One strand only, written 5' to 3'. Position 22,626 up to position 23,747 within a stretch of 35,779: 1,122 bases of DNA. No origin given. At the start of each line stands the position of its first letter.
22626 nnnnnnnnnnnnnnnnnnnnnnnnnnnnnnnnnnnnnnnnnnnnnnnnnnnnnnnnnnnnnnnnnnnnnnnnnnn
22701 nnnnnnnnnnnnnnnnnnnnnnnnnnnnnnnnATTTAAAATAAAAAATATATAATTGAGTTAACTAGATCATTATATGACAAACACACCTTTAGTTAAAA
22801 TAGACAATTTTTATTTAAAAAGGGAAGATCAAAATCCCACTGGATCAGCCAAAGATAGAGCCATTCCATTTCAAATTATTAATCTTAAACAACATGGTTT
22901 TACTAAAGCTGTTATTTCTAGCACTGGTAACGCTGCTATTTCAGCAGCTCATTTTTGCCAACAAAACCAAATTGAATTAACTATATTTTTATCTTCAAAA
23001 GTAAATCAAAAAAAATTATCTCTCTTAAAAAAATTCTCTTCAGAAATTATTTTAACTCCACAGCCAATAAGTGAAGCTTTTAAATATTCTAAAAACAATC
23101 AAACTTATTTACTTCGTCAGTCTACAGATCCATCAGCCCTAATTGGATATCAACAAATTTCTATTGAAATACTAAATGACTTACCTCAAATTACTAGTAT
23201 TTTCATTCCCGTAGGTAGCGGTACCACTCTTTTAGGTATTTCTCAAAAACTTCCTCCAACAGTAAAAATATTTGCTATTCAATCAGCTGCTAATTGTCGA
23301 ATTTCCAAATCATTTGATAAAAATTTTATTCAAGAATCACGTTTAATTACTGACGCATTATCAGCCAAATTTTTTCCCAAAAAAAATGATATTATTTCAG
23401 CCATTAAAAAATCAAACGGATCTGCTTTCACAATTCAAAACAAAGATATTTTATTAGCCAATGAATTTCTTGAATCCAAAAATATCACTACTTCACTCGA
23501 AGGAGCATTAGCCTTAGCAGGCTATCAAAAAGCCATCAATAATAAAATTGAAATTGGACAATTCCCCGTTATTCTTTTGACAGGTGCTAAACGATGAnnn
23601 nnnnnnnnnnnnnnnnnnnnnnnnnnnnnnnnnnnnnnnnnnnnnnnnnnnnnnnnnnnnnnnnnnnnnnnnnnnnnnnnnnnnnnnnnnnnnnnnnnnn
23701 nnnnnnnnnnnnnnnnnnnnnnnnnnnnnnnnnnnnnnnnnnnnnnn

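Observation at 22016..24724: Four-gene non-canonical module sits between mraY and ftsW, where murD normally lies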

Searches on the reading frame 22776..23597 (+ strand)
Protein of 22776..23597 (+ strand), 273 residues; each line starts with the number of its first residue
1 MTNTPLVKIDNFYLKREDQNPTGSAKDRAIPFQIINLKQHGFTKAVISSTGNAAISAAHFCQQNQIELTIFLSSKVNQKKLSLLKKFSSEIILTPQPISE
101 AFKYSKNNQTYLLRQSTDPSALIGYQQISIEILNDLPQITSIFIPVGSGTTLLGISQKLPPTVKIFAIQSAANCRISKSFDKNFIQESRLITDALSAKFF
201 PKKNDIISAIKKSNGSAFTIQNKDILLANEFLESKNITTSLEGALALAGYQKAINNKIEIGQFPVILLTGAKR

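Call 3: search_protein_families(library=pfam, proteins=[window:22776-23597:+], max_evalue=0.01)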
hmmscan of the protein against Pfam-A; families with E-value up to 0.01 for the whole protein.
window:22776-23597:+ (273 aa): 1 family
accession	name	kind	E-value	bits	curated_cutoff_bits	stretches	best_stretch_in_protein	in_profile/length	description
PF00291.31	PALP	-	2.7e-43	148.8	35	1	2-270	6-295/295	Pyridoxal-phosphate dependent enzyme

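Call 4: search_protein_families(library=ncbifam, proteins=[window:22776-23597:+], max_evalue=0.01)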
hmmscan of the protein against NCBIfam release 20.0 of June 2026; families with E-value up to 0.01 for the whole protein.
window:22776-23597:+ (273 aa): 34 families (the best 25 are shown)
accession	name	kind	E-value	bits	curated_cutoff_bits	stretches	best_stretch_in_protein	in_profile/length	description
NF006205.0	PRK08329.1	equivalog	1.2e-30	106.7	358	1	4-269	65-340/347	threonine synthase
NF004996.0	PRK06381.1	equivalog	8.7e-27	94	266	1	7-272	28-318/319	threonine synthase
NF004170.0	PRK05638.1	equivalog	4.5e-24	84.8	421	1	11-270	81-353/442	threonine synthase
NF005035.0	PRK06450.1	equivalog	6.5e-21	74.5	301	1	3-257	58-325/338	threonine synthase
TIGR01127.1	ilvA_1Cterm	equivalog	7e-20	71.3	378.75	1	11-250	16-265/380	threonine ammonia-lyase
NF006674.0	PRK09224.1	subfamily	9.6e-18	64.1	577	1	11-271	41-312/508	threonine ammonia-lyase IlvA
TIGR01124.1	ilvA_2Cterm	equivalog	4.6e-16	58.5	411.3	1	10-271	32-304/499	threonine ammonia-lyase, biosynthetic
NF005292.0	PRK06815.1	equivalog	8.4e-16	57.9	371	1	11-189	37-223/320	threonine/serine dehydratase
NF006389.0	PRK08638.1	equivalog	8.8e-16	57.7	453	1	11-189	43-229/333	bifunctional threonine ammonia-lyase/L-serine ammonia-lyase TdcB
NF006094.0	PRK08246.1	subfamily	4.8e-15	55.7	331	1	10-252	37-284/310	serine/threonine dehydratase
TIGR03945.1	PLP_SbnA_fam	equivalog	2.5e-14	53.1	349.95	1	11-170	23-201/304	2,3-diaminopropionate biosynthesis protein SbnA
NF006050.0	PRK08197.1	equivalog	2.6e-14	52.8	303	1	7-257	93-365/406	threonine synthase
NF005680.0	PRK07476.1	equivalog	2.8e-14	52.8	413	1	11-164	39-200/326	hydroxyectoine utilization dehydratase EutB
NF009130.0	PRK12483.1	subfamily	4.5e-14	51.9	801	1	11-265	53-318/521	threonine ammonia-lyase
TIGR01136.1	cysKM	subfamily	1.2e-13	51.1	344.15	1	3-179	7-207/299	cysteine synthase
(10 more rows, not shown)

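Call 10: search_solved_structures(query=window:22776-23597:+, max_evalue=0.001, show_alignments=2)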
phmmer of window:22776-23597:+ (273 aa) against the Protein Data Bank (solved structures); distinct sequences matched with E-value up to 0.001: 70 (the best 60 are shown).
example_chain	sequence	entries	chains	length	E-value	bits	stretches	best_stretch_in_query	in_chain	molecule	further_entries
5xem_A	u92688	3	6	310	1.9e-11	47.1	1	3-180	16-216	Cysteine synthase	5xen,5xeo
1o58_A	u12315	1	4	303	2.9e-11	46.5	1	3-172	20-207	O-acetylserine sulfhydrylase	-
8y1j_A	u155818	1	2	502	6.8e-11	45.3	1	12-271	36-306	L-threonine dehydratase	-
3fca_A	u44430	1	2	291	9.7e-11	44.8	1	3-172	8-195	Cysteine synthase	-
3iau_A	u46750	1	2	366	2.5e-10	43.4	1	11-179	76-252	Threonine deaminase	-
6cgq_A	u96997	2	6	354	1e-09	41.4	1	12-270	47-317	Threonine synthase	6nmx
8zkv_A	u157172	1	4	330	3.5e-09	39.7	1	8-265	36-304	L-threonine dehydratase biosynthetic IlvA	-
43cq_A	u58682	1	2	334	3.6e-09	39.6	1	8-265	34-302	L-threonine dehydratase biosynthetic IlvA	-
2gn0_A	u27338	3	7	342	5.2e-09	39.1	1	12-172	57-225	Threonine dehydratase catabolic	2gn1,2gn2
8t2c_A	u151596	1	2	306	2.3e-08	37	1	11-174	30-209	Cysteine synthase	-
8srt_A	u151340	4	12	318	2.5e-08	36.9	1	11-174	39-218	Cysteine synthase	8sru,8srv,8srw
1tdj_A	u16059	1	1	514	3.6e-08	36.4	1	8-255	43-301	BIOSYNTHETIC THREONINE DEAMINASE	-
9d2q_A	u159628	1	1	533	4e-08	36.2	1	8-255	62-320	L-threonine dehydratase biosynthetic IlvA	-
9nld_A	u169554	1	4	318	5e-08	35.9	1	13-176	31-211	Cysteine synthase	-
3hmk_A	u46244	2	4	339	6.1e-08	35.6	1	11-177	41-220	Serine racemase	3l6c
2zsj_A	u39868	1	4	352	2.2e-07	33.8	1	11-152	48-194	Threonine synthase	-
2d1f_A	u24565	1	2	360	8.4e-07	31.9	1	12-149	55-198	Threonine synthase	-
1uim_A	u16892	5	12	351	2.3e-06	30.5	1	12-149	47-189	Threonine Synthase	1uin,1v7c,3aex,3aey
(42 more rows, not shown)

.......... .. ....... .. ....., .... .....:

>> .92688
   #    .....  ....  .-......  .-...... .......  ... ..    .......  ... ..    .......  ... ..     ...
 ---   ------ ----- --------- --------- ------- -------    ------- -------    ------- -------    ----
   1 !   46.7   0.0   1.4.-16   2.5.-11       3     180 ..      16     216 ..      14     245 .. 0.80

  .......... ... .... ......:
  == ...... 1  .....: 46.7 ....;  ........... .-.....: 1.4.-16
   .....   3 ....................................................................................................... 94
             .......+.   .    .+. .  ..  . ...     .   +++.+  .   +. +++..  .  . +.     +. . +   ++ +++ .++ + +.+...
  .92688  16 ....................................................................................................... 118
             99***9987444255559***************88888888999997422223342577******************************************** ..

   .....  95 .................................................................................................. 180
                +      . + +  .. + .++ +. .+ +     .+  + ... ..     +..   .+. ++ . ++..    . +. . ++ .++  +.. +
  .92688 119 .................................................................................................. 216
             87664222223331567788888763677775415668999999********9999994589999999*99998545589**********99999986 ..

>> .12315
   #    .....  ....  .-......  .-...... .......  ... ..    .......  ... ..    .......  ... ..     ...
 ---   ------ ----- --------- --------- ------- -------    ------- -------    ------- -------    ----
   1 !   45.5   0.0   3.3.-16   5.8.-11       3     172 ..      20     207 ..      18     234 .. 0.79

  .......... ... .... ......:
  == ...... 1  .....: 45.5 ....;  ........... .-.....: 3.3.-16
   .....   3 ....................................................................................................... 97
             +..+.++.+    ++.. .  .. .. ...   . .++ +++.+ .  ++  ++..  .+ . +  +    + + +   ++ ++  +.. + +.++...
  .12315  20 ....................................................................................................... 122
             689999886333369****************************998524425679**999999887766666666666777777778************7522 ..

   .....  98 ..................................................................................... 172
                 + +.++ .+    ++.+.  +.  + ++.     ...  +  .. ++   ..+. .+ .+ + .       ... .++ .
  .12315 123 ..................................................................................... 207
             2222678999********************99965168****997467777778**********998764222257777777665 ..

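Call 68: search_solved_structures(query=A6, max_evalue=1e-10, show_alignments=3)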
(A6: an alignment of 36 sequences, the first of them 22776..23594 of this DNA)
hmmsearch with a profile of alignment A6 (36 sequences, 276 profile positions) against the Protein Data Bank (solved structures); distinct sequences matched with E-value up to 1e-10: 105 (the best 60 are shown).
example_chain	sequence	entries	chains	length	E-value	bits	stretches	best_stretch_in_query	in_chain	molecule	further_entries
2zsj_A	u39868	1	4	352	1.2e-29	106.5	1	10-273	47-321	Threonine synthase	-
6cgq_A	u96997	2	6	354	1.5e-29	106.2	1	12-273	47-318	Threonine synthase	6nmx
2d1f_A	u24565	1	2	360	1.2e-26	96.7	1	11-273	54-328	Threonine synthase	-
1uim_A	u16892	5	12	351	4.2e-25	91.6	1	11-273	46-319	Threonine Synthase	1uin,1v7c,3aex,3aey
6lut_A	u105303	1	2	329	2.8e-23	85.6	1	9-274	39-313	Probable serine racemase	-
8y1j_A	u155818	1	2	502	2.8e-23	85.6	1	10-273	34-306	L-threonine dehydratase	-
2gn0_A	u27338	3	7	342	1.4e-22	83.4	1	10-274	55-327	Threonine dehydratase catabolic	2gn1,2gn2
5ybw_A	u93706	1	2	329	1.5e-21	80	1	10-273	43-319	Aspartate racemase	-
2rkb_A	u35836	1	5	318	1.1e-20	77.1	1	12-254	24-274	Serine dehydratase-like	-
4h27_A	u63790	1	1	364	2.4e-20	76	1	10-262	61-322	L-serine dehydratase/L-threonine deaminase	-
3l6b_A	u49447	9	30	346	1.1e-19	73.8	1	10-177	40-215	Serine racemase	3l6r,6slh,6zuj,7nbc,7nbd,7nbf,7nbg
5x2l_A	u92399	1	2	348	1.1e-19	73.8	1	10-177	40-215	Serine racemase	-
6zsp_AAA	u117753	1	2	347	1.1e-19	73.8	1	10-177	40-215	Serine racemase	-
3hmk_A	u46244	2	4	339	1.3e-19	73.6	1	10-273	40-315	Serine racemase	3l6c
5cvc_A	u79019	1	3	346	2.2e-19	72.9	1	10-259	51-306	Serine racemase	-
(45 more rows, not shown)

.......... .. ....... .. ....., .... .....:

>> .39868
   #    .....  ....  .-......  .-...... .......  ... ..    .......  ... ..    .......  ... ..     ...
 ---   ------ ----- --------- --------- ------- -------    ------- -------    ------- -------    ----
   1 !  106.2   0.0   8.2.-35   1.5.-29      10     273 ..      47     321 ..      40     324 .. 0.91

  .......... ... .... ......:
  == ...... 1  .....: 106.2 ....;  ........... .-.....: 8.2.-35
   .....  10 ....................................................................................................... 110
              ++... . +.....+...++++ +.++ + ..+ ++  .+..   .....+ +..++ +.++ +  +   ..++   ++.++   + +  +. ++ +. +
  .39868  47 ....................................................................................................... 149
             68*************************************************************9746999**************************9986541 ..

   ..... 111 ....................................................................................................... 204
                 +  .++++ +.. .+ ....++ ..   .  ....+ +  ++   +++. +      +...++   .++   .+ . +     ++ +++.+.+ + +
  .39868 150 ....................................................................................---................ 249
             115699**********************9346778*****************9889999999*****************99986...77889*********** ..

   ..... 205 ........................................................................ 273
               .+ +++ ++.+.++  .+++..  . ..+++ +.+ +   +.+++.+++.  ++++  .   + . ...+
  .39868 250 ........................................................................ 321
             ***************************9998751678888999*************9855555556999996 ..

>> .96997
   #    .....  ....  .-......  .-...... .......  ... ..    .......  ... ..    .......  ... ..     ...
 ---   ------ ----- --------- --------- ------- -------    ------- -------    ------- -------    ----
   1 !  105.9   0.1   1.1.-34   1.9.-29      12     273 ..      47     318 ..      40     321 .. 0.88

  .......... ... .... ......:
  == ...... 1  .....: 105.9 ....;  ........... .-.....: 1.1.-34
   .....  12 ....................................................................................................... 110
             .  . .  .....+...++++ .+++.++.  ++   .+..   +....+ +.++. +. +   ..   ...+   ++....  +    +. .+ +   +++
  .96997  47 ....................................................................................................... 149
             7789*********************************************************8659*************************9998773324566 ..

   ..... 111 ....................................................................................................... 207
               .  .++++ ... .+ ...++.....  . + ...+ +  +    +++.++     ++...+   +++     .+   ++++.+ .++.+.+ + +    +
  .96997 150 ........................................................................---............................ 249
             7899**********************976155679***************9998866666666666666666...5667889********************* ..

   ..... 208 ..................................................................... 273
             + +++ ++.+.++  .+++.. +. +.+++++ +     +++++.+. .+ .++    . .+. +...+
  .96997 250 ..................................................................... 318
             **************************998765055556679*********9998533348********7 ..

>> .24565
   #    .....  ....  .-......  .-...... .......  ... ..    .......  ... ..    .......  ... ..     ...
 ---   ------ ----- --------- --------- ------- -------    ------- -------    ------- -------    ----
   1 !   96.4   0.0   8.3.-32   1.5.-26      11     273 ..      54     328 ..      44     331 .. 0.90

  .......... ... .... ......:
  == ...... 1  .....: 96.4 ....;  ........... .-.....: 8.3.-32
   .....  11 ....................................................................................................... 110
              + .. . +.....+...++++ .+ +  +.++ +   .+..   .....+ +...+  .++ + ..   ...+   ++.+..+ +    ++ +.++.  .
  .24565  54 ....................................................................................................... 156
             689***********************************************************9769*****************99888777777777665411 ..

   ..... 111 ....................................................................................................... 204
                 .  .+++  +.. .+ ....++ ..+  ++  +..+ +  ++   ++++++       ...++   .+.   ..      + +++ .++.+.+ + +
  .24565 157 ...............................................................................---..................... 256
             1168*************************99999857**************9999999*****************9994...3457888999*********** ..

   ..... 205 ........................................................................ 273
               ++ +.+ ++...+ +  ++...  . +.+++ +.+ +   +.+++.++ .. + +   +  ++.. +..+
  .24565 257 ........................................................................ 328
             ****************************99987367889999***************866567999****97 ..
